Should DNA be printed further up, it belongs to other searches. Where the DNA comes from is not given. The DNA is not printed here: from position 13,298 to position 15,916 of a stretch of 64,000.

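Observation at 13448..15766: Partner-switching kinase and its STAS substrate fused in one polypeptide, together with a CheY-like receiver and an NrtA/NasS-like ligand-binding fold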

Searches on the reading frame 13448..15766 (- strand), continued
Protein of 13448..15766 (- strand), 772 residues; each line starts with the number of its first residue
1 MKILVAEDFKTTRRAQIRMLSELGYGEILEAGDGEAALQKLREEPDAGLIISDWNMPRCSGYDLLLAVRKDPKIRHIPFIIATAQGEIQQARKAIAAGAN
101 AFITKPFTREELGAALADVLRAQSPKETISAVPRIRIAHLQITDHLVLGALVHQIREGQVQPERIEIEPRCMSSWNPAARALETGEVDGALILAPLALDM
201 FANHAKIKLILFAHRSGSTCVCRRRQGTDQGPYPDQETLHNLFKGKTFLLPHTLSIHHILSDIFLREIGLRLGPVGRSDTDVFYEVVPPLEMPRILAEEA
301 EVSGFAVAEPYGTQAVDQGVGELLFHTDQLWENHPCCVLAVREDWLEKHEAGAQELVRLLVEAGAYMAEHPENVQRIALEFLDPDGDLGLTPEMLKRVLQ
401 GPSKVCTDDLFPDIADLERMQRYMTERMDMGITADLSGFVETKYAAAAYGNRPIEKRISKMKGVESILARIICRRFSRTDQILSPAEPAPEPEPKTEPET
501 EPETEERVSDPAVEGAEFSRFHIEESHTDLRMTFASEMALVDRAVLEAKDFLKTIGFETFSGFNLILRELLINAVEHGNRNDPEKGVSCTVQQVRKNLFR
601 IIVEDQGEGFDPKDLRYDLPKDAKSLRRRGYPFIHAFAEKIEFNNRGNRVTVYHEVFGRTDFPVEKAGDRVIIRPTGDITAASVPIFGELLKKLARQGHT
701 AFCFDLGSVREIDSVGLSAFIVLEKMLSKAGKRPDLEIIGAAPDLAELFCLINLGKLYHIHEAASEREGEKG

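Call 53: find_related_loci(query=A1, collection=genome_contigs, flank=6000)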
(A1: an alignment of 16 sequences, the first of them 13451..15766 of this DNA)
Query A1 (772 aa) in genome_contigs; peptide patterns used: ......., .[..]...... (x = any residue, [..] = any of these).
600 stretches matched a pattern (row limit reached: there are more); 597 encode a relative of the query (tblastn E <= 1e-3); the best 80 are kept; 80 distinct loci.
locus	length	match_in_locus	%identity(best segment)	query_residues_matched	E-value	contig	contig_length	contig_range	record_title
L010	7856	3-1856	45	107-772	7e-175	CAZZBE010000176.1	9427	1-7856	MAG TPA_asm: uncultured Desulfobacteraceae bacterium isolate binchicken_co8_367 genome assembly, contig: NODE_14118_leng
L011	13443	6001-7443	41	1-479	3e-130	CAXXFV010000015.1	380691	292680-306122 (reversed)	MAG: bacterium isolate e055f79f-11b1-469d-a678-3d38a7c05fec genome assembly, contig: contig_15, whole genome shotgun seq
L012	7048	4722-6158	43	2-475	2e-129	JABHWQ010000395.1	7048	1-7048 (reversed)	MAG: Chloroflexi bacterium isolate SI047_bin16 k141_473967, whole genome shotgun sequence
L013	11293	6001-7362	44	1-453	2e-126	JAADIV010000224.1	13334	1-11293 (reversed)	MAG: Deltaproteobacteria bacterium isolate M_MetaBat.74 contig-127_11240, whole genome shotgun sequence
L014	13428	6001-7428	42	3-474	6e-125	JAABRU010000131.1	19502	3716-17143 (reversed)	MAG: Desulfobacteraceae bacterium isolate S08.Bin136 Scaffold_1987, whole genome shotgun sequence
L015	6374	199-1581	43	1-448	1e-120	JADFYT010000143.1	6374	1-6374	MAG: Desulfamplus sp. isolate nER1bin2 nER1_bin2_NODE_143_length_6374_cov_2.550421, whole genome shotgun sequence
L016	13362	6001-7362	42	1-452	1e-120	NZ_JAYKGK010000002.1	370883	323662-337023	Rosettibacter primus strain 4148-Me NODE_2_length_370883_cov_198.257197, whole genome shotgun sequence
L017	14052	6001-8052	43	1-448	1e-120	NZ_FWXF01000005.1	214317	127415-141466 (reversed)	Desulfacinum hydrothermale DSM 13146, whole genome shotgun sequence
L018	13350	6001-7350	43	1-448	1e-120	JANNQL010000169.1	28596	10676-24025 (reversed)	MAG: Pseudomonadota bacterium isolate SOY_31_metabat_452_sub SOY_31_k141_3222490, whole genome shotgun sequence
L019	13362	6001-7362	41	1-452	3e-120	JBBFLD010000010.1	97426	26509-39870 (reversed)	MAG: Melioribacteraceae bacterium isolate Uz-U4-16 NODE_10_length_97426_cov_12.350050, whole genome shotgun sequence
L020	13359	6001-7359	41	1-448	5e-118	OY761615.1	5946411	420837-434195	MAG: Ignavibacteriaceae bacterium isolate 0c874fb2-9291-49ee-bde1-826c4484edf3 genome assembly, chromosome: 1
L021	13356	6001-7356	43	3-448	9e-117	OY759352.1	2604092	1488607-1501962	MAG: Desulfarculia bacterium isolate c1361fd1-6016-418c-9b2d-a8e9625d1ec5 genome assembly, chromosome: 2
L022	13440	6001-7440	39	1-479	3e-115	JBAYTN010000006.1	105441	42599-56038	MAG: Melioribacteraceae bacterium isolate SO_2016_LW3_1 scaffold00281_LW162_2016, whole genome shotgun sequence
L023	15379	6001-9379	44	1-453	4e-115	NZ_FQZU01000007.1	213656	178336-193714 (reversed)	Desulfatibacillum alkenivorans DSM 16219, whole genome shotgun sequence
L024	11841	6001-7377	40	1-457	7e-114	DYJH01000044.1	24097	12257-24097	MAG TPA_asm: Desulfonema limicola isolate FI88_41_9 Afr_mines_FI88_778_length_24097_cov_3_698112, whole genome shotgun s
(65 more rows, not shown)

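Call 66: find_encoding_contigs(protein=P0110, flank=7000, max_places=1)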
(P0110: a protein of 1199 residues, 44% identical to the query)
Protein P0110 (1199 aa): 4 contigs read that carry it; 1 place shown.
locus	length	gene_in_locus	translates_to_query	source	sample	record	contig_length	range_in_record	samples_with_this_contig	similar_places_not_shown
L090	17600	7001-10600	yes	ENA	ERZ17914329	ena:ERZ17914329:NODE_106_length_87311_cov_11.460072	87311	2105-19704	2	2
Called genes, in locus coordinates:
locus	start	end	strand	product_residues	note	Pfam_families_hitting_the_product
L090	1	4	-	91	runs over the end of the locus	-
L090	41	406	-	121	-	-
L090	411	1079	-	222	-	-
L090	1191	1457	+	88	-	PF13443:HTH_26, PF01381:HTH_3 (weak)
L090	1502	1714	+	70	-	PF07927:HicA_toxin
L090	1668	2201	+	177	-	PF05534:HicB (weak)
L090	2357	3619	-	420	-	PF01136:Peptidase_U32, PF16325:Peptidase_U32_C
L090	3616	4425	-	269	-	PF04060:FeS, PF12654:DUF3786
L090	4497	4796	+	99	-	-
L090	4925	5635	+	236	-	PF14014:DUF4230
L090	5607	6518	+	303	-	PF00037:Fer4, PF12797:Fer4_2 (faint), PF12837:Fer4_6 (weak), PF12838:Fer4_7, PF13237:Fer4_10, PF13187:Fer4_9, PF25160:LdpA_Fe-S-bd (weak), PF00881:Nitroreductase, +5 more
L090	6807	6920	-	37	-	-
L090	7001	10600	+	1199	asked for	PF00072:Response_reg, PF13379:NMT1_2, PF02518:HATPase_c, PF01584:CheW, PF00072:Response_reg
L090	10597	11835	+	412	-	PF09861:Lar_N, PF21113:LarA_C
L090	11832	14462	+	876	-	PF00211:Guanylate_cyc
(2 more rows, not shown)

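Call 67: find_encoding_contigs(protein=P0041, flank=7000, max_places=1)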
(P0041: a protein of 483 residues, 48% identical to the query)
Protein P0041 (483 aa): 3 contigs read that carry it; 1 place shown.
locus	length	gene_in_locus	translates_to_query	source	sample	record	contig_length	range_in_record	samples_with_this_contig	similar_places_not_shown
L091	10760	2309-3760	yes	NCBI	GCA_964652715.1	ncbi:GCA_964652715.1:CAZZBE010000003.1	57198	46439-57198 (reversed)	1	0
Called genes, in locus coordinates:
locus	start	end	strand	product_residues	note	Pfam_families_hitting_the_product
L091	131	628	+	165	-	-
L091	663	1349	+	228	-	-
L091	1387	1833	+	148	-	PF03061:4HBT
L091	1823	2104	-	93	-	-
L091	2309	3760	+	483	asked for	PF00072:Response_reg, PF13379:NMT1_2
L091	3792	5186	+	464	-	PF00890:FAD_binding_2 (faint), PF01266:DAO (weak), PF01494:FAD_binding_3 (weak), PF01946:Thi4 (weak), PF03486:HI0933_like (weak), PF07992:Pyr_redox_2 (weak), PF13450:NAD_binding_8 (weak), PF21688:FAD-depend_C, +2 more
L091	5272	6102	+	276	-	-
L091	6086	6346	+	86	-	-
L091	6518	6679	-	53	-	-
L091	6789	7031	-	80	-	PF21748:UPF0150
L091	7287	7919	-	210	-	PF13510:Fer2_4, PF00037:Fer4 (faint), PF12837:Fer4_6 (faint), PF10588:NADH-G_4Fe-4S_3 (weak), PF13237:Fer4_10 (weak), PF22117:Fer4_Nqo3, PF12838:Fer4_7 (weak)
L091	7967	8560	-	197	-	PF05685:Uma2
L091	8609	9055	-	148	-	PF01724:DUF29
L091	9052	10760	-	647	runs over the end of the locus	PF01512:Complex1_51K, PF10531:SLBB (weak), PF22461:SLBB_2 (weak), PF10589:NADH_4Fe-4S, PF13237:Fer4_10 (weak)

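Call 68: find_encoding_contigs(protein=P0103, flank=7000, max_places=1)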
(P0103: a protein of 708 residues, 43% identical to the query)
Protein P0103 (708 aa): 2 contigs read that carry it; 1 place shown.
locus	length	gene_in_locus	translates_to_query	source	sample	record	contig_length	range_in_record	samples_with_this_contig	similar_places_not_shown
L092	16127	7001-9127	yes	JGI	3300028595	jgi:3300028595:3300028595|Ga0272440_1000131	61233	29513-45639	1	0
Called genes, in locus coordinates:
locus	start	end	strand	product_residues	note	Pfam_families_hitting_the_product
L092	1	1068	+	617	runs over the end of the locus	PF17033:Peptidase_M99, PF24827:AstE_AspA_cat (weak)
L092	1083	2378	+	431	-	PF00206:Lyase_1, PF10397:ADSL_C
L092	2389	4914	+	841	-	PF08448:PAS_4 (faint), PF13426:PAS_9 (faint), PF00512:HisKA, PF02518:HATPase_c, PF00072:Response_reg, PF01627:Hpt (weak)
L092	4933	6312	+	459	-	PF07690:MFS_1, PF05977:MFS_3 (weak)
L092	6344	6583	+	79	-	-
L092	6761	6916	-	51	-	-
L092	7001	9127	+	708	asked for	PF00072:Response_reg, PF13379:NMT1_2, PF07228:SpoIIE (weak)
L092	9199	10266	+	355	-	PF00072:Response_reg, PF01339:CheB_methylest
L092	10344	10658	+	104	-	PF01909:NTP_transf_2, PF18765:Polbeta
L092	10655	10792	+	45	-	-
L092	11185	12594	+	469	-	PF00749:tRNA-synt_1c, PF19269:Anticodon_2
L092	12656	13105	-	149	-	PF00436:SSB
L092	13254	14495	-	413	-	PF13524:Glyco_trans_1_2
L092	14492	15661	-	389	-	PF13524:Glyco_trans_1_2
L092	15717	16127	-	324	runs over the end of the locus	PF01073:3Beta_HSD, PF01370:Epimerase, PF02719:Polysacc_synt_2, PF04321:RmlD_sub_bind, PF05368:NmrA (weak), PF07993:NAD_binding_4 (faint), PF13460:NAD_binding_10, PF16363:GDP_Man_Dehyd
